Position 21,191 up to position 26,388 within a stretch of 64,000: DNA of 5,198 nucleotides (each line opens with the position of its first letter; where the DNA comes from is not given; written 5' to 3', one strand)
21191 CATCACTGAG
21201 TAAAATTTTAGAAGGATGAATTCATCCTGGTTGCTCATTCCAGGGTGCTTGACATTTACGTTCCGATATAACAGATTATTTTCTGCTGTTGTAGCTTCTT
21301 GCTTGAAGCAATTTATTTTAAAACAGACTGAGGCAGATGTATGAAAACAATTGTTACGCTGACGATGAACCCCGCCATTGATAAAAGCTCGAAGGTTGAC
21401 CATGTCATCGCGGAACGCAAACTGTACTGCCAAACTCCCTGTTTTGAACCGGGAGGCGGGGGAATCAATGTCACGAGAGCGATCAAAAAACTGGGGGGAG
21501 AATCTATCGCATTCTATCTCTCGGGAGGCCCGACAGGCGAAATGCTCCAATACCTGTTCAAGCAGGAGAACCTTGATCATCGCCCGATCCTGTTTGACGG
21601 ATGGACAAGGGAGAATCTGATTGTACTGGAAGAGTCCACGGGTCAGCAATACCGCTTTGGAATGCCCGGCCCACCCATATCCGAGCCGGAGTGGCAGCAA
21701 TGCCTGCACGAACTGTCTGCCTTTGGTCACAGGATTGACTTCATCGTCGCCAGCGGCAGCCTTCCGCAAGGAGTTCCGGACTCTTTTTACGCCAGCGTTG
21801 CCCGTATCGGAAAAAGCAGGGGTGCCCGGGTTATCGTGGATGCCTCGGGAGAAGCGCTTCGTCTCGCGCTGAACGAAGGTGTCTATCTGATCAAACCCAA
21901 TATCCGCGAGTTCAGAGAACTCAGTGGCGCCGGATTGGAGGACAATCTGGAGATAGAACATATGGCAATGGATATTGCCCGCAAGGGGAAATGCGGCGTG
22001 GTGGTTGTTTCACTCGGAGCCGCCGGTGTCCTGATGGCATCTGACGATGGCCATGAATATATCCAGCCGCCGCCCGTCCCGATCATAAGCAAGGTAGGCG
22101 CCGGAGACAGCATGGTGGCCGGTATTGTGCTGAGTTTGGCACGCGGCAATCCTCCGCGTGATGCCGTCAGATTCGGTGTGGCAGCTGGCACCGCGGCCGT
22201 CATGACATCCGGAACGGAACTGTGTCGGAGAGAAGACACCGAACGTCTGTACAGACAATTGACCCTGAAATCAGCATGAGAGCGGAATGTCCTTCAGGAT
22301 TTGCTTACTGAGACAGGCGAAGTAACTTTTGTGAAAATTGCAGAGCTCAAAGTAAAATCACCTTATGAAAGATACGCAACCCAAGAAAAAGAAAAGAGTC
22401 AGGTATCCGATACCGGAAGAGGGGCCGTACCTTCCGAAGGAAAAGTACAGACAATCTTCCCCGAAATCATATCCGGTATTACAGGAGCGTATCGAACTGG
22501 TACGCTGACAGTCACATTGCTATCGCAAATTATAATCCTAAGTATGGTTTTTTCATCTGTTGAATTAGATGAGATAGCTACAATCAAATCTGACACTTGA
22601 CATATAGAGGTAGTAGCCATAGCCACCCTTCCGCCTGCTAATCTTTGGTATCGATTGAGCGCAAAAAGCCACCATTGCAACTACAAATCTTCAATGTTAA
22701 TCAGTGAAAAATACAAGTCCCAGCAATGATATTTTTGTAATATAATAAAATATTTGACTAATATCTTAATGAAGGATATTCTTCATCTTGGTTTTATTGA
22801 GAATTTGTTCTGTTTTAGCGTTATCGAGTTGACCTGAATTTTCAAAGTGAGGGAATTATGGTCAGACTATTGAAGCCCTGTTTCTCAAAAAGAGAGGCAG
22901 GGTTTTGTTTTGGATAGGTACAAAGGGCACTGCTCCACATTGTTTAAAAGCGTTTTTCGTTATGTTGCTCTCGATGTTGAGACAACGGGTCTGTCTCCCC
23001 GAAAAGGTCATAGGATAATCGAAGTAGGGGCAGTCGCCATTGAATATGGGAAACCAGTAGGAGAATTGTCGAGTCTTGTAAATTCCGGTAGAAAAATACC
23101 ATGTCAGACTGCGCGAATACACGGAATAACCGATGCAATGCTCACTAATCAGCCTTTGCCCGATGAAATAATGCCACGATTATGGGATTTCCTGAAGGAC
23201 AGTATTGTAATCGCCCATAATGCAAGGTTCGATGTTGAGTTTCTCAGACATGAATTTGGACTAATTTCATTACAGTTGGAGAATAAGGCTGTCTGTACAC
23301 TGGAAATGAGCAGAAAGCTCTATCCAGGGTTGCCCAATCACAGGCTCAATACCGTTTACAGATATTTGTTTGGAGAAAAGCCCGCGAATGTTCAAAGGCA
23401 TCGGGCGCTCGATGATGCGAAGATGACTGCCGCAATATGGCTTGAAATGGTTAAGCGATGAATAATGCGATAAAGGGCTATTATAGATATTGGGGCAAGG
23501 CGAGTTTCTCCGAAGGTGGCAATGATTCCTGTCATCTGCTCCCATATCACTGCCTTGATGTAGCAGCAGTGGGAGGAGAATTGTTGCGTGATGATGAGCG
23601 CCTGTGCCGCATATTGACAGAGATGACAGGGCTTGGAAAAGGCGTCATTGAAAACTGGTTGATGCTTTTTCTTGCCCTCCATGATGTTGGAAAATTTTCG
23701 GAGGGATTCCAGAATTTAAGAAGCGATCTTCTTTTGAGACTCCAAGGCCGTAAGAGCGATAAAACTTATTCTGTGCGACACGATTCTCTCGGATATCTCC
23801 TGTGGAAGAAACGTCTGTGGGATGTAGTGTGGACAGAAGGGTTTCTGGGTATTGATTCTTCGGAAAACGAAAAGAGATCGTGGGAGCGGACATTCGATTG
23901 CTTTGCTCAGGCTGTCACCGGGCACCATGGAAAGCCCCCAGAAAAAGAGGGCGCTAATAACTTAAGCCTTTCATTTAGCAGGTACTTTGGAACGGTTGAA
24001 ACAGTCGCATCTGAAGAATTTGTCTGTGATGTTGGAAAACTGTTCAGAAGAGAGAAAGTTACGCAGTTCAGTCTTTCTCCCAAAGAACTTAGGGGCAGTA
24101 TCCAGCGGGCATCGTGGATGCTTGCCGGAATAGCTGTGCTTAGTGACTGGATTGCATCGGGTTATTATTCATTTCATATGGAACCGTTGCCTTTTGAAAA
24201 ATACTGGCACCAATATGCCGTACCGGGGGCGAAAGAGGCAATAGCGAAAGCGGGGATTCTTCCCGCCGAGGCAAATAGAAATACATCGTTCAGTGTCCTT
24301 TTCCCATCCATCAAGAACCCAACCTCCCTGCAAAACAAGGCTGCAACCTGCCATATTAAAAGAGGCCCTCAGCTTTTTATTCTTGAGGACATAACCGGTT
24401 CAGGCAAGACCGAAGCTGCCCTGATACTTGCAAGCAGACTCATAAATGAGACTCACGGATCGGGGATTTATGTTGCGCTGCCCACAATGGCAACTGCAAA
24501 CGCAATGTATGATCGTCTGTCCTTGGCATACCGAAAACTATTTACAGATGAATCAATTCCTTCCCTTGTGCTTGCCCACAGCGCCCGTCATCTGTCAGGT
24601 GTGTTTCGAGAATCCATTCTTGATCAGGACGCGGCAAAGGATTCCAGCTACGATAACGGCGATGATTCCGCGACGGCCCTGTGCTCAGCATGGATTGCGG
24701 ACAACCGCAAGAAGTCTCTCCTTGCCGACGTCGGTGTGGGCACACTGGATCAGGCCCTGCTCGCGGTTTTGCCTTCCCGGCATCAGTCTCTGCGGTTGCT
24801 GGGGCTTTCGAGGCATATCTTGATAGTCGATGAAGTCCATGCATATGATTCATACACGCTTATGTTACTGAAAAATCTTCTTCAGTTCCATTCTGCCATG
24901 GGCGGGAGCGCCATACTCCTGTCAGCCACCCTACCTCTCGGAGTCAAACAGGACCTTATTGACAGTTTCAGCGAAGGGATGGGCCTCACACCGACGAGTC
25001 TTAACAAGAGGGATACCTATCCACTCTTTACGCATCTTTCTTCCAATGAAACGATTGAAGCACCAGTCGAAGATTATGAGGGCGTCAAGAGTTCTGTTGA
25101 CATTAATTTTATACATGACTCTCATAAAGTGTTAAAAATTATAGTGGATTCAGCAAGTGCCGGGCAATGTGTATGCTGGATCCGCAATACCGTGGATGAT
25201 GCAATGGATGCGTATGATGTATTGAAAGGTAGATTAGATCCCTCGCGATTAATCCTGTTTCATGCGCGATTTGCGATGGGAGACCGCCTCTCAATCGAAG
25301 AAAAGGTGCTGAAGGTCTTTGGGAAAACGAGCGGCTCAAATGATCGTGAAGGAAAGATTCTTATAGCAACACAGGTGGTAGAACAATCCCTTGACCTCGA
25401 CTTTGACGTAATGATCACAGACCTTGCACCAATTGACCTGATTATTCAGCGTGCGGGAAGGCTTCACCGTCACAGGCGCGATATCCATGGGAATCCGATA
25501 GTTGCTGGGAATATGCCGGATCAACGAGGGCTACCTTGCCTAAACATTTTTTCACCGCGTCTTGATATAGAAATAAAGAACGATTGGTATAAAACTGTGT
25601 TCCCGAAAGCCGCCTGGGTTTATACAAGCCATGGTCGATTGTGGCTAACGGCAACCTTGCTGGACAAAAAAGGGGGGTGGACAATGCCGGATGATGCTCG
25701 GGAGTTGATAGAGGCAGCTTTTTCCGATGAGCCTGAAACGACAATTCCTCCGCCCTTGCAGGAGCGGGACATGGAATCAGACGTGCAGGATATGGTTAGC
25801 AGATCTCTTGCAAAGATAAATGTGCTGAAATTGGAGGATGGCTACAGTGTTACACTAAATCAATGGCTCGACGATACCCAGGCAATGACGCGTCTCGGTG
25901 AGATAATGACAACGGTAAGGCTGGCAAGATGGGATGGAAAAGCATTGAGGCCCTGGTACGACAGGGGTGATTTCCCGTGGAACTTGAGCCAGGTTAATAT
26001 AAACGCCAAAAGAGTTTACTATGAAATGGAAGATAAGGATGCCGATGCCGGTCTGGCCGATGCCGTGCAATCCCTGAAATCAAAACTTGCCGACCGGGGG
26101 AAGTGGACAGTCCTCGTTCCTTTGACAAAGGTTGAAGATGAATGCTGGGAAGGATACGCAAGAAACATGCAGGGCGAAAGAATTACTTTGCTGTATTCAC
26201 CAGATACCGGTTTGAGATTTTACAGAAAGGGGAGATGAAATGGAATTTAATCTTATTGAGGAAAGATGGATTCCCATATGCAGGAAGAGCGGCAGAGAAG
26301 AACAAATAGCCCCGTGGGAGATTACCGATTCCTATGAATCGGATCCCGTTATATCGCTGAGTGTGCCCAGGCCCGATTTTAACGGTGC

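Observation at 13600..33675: Integrative island of about 20 kb at tRNA-Phe, bounded by a 51-bp perfect / about 87-bp imperfect direct repeat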

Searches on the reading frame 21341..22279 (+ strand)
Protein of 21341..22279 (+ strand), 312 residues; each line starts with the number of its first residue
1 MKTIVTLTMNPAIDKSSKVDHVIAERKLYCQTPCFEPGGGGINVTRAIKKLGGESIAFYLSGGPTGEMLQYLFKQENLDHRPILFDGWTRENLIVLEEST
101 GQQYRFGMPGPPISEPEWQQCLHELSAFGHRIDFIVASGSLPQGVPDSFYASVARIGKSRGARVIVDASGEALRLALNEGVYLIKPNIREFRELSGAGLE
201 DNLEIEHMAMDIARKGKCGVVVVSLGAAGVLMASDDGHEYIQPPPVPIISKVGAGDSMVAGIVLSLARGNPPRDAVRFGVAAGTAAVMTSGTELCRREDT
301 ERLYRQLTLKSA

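Call 7: search_protein_families(library=pfam, proteins=[window:21341-22279:+], max_evalue=0.01)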
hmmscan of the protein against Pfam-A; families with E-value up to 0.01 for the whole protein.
window:21341-22279:+ (312 aa): 3 families
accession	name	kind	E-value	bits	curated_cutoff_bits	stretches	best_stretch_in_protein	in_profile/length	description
PF00294.29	PfkB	-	1.2e-50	173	25.8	1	8-295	10-298/302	pfkB family carbohydrate kinase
PF08543.17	Phos_pyr_kin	-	1.5e-07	31.5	27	1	160-284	99-229/246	Phosphomethylpyrimidine kinase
PF01256.23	Carb_kinase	-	0.0002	21.3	27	1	164-276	95-209/242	NAD(P)H-hydrate dehydratase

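Call 40: search_protein_families(library=padloc, proteins=[window:21341-22279:+], max_evalue=0.01)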
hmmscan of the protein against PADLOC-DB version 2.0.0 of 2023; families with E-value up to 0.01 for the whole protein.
window:21341-22279:+ (312 aa): 0 families

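Call 58: search_protein_families(library=ncbifam, proteins=[window:21341-22279:+], max_evalue=0.001)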
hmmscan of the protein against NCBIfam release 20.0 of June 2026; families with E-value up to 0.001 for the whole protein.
window:21341-22279:+ (312 aa): 22 families
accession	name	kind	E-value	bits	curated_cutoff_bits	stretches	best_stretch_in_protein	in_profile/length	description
TIGR03168.1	1-PFK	subfamily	5.7e-90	301.3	216.4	1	4-309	1-304/305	hexose kinase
NF007632.0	PRK10294.1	equivalog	6e-84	281.9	353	1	1-308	1-308/310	6-phosphofructokinase II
TIGR03828.1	pfkB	equivalog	2.7e-79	266.4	292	1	4-309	1-304/305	1-phosphofructokinase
NF041320.1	pfkB_Halo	equivalog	4.2e-45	154.5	400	1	4-309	2-299/302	1-phosphofructokinase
NF007068.0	PRK09513.1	equivalog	1e-42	146.4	432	1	2-310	3-309/312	1-phosphofructokinase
NF010033.0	PRK13508.1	equivalog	8.6e-41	140.1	469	1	4-309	2-306/309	tagatose-6-phosphate kinase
TIGR01231.1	lacC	equivalog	3.1e-36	125.2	409.55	1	4-309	2-307/310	tagatose-6-phosphate kinase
TIGR02198.1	rfaE_dom_I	equivalog_domain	2.9e-20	72.6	345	1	39-300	48-310/315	D-glycero-beta-D-manno-heptose-7-phosphate kinase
TIGR02152.1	D_ribokin_bact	equivalog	5.8e-18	65.2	299.65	1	146-293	139-287/298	ribokinase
NF008353.0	PRK11142.1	equivalog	6.6e-13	48.8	341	1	152-293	149-290/307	ribokinase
NF006957.1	PRK09434.1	equivalog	1.2e-11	44.7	450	1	200-274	194-268/302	fructokinase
TIGR04382.1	myo_inos_iolC_N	equivalog_domain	2.6e-10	40.1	300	1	209-289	211-292/309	5-dehydro-2-deoxygluconokinase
NF008454.0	PRK11316.1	equivalog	8.6e-10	37.8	521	1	152-299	162-307/475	bifunctional D-glycero-beta-D-manno-heptose-7-phosphate kinase/D-glycero-beta-D-manno-heptose 1-phosphate adenylyltransferase HldE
NF007321.0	PRK09813.1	equivalog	1.9e-08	34.1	247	1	204-288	173-256/261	fructoselysine 6-kinase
NF007355.0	PRK09850.1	equivalog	3.6e-08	32.8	540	1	181-287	181-287/313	pseudouridine kinase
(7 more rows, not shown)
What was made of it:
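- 21341..22600 (+): PfkB-family hexose kinase plus a small hypothetical gene. PF00294 173 bits (call 7); TIGR03168 301 bits (call 58).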

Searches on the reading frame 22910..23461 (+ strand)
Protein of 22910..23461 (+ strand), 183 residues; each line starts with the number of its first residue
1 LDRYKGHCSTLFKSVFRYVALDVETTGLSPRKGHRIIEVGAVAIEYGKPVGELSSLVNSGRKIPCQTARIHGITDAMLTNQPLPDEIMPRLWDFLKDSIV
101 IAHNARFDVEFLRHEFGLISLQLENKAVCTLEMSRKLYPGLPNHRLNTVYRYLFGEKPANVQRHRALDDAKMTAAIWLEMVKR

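Call 7: search_protein_families(library=pfam, proteins=[window:22910-23461:+], max_evalue=0.01)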
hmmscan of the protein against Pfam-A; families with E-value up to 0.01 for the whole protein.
window:22910-23461:+ (183 aa): 4 families
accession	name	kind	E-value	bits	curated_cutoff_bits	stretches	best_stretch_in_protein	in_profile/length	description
PF00929.31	RNase_T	-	4.1e-35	122.2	24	1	19-176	1-163/164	Exonuclease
PF16473.11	Rv2179c-like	-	3.4e-07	30.6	27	1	19-179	3-175/177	3'-5' exoribonuclease Rv2179c-like domain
PF01612.26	DNA_pol_A_exo1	-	2.3e-05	24.7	23.6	1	77-157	54-130/173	3'-5' exonuclease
PF13482.12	RNase_H_2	-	0.0021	18.4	22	0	21-132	3-94/165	RNase_H superfamily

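Call 40: search_protein_families(library=padloc, proteins=[window:22910-23461:+], max_evalue=0.01)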
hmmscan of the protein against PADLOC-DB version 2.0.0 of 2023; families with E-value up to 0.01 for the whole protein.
window:22910-23461:+ (183 aa): 3 families
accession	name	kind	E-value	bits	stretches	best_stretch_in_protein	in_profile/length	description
PDLC01247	DEDDh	-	1.4e-40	137.1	1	19-177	1-138/139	"CAS-I,CAS-II,CAS-III,CAS-IV,CAS-V,CAS-VI; associated"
PDLC05027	PDC-S48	-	6.1e-38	129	1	17-181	5-167/411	-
PDLC05028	PDC-S48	-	6.4e-37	125.3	1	17-182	19-181/512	-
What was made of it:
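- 22910..23461 (+): CRISPR-associated DEDDh (DnaQ-like) exonuclease, overlapping the cas3 start. PF00929 (call 7); PADLOC DEDDh CAS-associated (call 40).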

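Call 58: search_protein_families(library=ncbifam, proteins=[window:22910-23461:+], max_evalue=0.001)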
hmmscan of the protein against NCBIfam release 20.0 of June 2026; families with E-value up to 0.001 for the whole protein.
window:22910-23461:+ (183 aa): 27 families (the best 25 are shown)
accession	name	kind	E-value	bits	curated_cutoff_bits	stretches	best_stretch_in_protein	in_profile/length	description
NF005906.0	PRK07883.1-4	equivalog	5.3e-43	147.2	495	1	18-182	8-169/563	DEDD exonuclease domain-containing protein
NF001688.0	PRK00448.1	equivalog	6.9e-40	136.5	873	1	17-182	424-586/1445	PolC-type DNA polymerase III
NF005289.0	PRK06807.1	equivalog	1.9e-37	129.1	335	1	15-181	6-169/313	3'-5' exonuclease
NF005907.0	PRK07883.1-5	equivalog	2.2e-36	125.4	454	1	18-179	30-190/584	DEDD exonuclease domain-containing protein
TIGR01406.1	dnaQ_proteo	equivalog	1.6e-34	119.6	222.7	1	17-182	1-170/231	DNA polymerase III subunit epsilon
NF005905.0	PRK07883.1-3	equivalog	1.8e-34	119.3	508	1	18-181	26-188/581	DEDD exonuclease domain-containing protein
TIGR01405.1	polC_Gram_pos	equivalog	2.4e-34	118.3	1043.45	1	17-182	190-352/1211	DNA polymerase III subunit alpha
NF005981.0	PRK08074.1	equivalog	2.6e-34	118.4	789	1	17-183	4-168/931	ATP-dependent DNA helicase DinG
NF004316.1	PRK05711.1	equivalog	1.1e-32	113.5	196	1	17-181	2-170/234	DNA polymerase III subunit epsilon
TIGR00573.1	dnaq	subfamily_domain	8.5e-32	110.4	71.5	1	18-182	9-175/217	exonuclease, DNA polymerase III, epsilon subunit family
TIGR01407.1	dinG_rel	hypoth_equivalog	4.5e-31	107.9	547.7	1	17-180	1-161/889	putative DnaQ family exonuclease/DinG family helicase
NF004719.0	PRK06063.1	equivalog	2.4e-29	102.3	389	1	17-180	17-176/331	DEDDh family exonuclease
NF005904.0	PRK07883.1-2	equivalog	3.4e-28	98.3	969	1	17-179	31-192/584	DEDD exonuclease domain-containing protein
NF006316.0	PRK08517.1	equivalog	1e-27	97.2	247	1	17-176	71-225/270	3'-5' exonuclease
NF005903.0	PRK07883.1-1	equivalog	5.1e-27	94.6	1038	1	18-181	42-210/642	DEDD exonuclease domain-containing protein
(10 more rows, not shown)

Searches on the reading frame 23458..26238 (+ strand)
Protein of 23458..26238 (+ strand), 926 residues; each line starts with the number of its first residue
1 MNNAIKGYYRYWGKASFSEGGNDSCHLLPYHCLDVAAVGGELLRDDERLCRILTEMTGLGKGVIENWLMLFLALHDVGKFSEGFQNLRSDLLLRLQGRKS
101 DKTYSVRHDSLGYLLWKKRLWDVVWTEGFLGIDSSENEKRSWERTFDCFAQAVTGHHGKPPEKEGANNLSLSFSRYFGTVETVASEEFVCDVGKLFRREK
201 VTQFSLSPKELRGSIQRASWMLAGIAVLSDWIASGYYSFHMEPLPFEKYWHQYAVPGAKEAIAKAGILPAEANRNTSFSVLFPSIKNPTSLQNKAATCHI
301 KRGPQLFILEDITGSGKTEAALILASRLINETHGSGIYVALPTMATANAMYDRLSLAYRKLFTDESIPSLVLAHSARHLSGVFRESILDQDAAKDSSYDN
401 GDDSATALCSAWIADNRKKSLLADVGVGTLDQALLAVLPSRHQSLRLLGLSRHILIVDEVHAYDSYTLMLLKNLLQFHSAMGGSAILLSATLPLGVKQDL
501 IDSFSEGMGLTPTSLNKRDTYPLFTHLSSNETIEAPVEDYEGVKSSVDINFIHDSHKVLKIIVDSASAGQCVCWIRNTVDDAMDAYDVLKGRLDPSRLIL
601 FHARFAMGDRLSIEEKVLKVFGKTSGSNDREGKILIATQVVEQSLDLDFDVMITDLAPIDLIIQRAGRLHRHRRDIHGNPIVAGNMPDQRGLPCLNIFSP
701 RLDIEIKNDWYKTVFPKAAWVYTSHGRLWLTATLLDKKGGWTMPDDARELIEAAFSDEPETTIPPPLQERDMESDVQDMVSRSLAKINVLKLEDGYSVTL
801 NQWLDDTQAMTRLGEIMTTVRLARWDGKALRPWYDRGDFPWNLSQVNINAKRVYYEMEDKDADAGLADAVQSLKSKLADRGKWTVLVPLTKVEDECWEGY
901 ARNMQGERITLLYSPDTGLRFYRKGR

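Call 7: search_protein_families(library=pfam, proteins=[window:23458-26238:+], max_evalue=0.01)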
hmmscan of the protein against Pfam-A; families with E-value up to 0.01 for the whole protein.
window:23458-26238:+ (926 aa): 6 families
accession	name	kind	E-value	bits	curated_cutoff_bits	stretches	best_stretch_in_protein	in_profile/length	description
PF22590.2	Cas3-like_C_2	-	1e-38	132.3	27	1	569-674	2-106/106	CRISPR-associated nuclease/helicase Cas3, C-terminal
PF18019.7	Cas3_HD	-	2e-38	132.9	23.1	1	12-235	1-203/207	Cas3, HD domain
PF00270.35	DEAD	-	1.2e-07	32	26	1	307-356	17-67/167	DEAD/DEAH box helicase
PF00271.37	Helicase_C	-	0.0018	18.9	23.5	1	598-672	42-109/110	Helicase conserved C-terminal domain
PF04851.21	ResIII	-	0.0028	18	22.5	0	299-465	18-139/164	Type III restriction enzyme, res subunit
PF13670.12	PepSY_2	-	0.005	17.3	24.3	0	870-918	31-77/83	Peptidase propeptide and YPEB domain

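Call 29: find_related_loci(query=window:23458-26238:+, collection=metagenome_contigs, flank=10000)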
Query window:23458-26238:+ (926 aa) in metagenome_contigs; peptide patterns used: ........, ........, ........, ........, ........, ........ (x = any residue, [..] = any of these).
600 stretches matched a pattern (row limit reached: there are more); 544 encode a relative of the query (tblastn E <= 1e-3); the best 80 are kept; 80 distinct loci.
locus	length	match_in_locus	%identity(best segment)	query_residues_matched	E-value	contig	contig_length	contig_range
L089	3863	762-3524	87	1-926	0e+0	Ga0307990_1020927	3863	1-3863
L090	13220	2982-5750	84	1-926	0e+0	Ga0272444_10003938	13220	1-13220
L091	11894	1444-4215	84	1-926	0e+0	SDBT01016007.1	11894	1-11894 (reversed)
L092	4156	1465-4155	83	1-897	0e+0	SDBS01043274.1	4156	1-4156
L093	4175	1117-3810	50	9-919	0e+0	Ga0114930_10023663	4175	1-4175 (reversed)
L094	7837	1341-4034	49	9-919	0e+0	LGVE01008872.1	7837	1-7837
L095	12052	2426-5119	49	9-919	0e+0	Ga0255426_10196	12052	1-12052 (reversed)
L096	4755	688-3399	48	9-919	0e+0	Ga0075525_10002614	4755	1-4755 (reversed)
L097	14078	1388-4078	49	7-920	0e+0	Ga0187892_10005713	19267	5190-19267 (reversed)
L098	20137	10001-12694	50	9-919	0e+0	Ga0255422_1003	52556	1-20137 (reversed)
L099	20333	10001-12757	49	8-925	0e+0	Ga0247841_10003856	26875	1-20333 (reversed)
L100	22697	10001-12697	49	9-919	0e+0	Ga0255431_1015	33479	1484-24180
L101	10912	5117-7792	47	8-919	0e+0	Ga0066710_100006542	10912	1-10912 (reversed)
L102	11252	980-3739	47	9-923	0e+0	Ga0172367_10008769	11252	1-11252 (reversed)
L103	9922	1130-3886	48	8-925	0e+0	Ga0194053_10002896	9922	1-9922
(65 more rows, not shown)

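Call 58: search_protein_families(library=ncbifam, proteins=[window:23458-26238:+], max_evalue=0.001)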
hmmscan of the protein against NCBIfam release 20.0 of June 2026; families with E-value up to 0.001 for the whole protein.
window:23458-26238:+ (926 aa): 6 families
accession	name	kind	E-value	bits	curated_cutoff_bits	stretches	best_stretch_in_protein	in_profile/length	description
NF007248.0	PRK09694.1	equivalog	3.5e-153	511.7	569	1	4-830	3-802/878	CRISPR-associated helicase/endonuclease Cas3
TIGR01587.1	cas3_core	equivalog_domain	1.8e-70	237.9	102.45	1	307-689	2-338/358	CRISPR-associated helicase Cas3'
TIGR01596.1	cas3_HD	equivalog_domain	1.1e-26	94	43.45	1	28-234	1-177/178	CRISPR-associated endonuclease Cas3''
TIGR02621.3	cas3_GSU0051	exception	1.8e-23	83.3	400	1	556-681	258-382/854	type I-G CRISPR-associated helicase/endonuclease Cas3g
TIGR02562.1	cas3_yersinia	equivalog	3.2e-12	45.1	565.95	1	313-508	440-650/1110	type I-F CRISPR-associated helicase Cas3f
TIGR03117.2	cas_csf4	equivalog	1.4e-05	23.5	400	1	302-440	145-271/800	type IV CRISPR-associated DEAD/DEAH-box helicase Csf4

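Call 102: search_protein_families(library=pfam, proteins=[L090:816-1901:+, L090:1837-2376:+], max_evalue=0.0001)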
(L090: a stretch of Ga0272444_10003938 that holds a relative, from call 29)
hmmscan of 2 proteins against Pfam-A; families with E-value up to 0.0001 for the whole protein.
L090:816-1901:+ (361 aa): 4 families
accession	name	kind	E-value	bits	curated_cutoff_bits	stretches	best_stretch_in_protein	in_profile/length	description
PF01381.28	HTH_3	-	1.2e-13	51.3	23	1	17-71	1-55/55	Helix-turn-helix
PF06114.19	Peptidase_M78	-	3.7e-13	49.8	22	1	182-269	21-116/123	IrrE N-terminal-like domain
PF13560.12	HTH_31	-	7.3e-10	39.5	27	1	14-67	3-57/64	Helix-turn-helix domain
PF12844.13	HTH_19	-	3.5e-05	24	30.2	0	14-75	1-62/64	Helix-turn-helix domain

L090:1837-2376:+ (179 aa): 0 families
